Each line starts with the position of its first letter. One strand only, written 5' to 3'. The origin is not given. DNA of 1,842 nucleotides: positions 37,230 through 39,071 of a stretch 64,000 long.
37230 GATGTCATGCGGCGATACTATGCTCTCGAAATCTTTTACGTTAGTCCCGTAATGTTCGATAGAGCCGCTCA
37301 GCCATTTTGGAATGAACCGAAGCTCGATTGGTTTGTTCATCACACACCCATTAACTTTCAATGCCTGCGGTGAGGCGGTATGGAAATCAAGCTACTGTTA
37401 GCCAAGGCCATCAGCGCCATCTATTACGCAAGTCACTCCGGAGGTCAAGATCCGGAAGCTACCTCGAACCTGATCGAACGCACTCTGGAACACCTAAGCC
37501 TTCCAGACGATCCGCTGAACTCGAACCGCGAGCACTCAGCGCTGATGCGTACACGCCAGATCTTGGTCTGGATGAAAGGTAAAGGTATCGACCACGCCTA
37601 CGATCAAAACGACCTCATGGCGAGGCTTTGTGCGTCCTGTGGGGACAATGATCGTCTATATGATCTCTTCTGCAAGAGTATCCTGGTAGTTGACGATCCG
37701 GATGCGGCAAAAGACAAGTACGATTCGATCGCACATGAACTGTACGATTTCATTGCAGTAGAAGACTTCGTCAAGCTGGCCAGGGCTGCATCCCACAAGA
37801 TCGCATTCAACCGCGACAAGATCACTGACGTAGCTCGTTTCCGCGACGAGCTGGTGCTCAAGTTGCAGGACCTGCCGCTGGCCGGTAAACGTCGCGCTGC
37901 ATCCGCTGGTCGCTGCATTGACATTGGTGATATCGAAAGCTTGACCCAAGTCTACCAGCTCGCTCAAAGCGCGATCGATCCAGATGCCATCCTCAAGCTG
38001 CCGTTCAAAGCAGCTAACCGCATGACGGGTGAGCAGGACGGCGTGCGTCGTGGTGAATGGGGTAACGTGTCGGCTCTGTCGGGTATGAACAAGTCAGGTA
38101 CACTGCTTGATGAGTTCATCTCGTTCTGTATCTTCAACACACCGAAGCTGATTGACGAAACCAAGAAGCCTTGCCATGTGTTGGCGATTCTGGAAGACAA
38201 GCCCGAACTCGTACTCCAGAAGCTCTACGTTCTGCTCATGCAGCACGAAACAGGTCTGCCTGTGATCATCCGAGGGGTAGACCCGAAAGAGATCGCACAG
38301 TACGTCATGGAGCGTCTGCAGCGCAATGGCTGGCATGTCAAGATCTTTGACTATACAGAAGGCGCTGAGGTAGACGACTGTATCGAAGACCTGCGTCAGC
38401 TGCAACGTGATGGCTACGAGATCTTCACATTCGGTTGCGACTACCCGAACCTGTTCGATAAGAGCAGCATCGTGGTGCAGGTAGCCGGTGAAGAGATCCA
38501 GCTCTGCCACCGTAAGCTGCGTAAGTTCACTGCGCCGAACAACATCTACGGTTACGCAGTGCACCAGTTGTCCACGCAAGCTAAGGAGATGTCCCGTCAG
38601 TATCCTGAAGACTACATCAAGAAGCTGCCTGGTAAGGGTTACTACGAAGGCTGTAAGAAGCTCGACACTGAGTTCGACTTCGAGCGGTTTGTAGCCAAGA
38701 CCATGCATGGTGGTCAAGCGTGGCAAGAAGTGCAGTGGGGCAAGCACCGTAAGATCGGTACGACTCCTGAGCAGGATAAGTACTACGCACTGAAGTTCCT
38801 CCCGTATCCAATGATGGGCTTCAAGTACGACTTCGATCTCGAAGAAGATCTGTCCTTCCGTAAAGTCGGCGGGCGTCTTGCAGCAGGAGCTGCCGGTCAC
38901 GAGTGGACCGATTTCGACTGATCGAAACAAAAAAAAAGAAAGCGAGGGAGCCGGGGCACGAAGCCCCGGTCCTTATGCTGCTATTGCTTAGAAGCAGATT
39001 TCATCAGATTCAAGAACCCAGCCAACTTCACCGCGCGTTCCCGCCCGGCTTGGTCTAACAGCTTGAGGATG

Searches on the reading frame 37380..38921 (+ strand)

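Call 58: search_protein_families(library=phrogs, proteins=[window:37380-38921:+], max_evalue=0.00001)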
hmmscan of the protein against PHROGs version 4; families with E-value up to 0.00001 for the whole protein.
window:37380-38921:+ (513 aa): 1 family
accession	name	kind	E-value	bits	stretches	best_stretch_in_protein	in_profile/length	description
phrog_3213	-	DNA, RNA and nucleotide metabolism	5.5e-110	369.5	1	1-503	1-501/509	DnaB-like replicative helicase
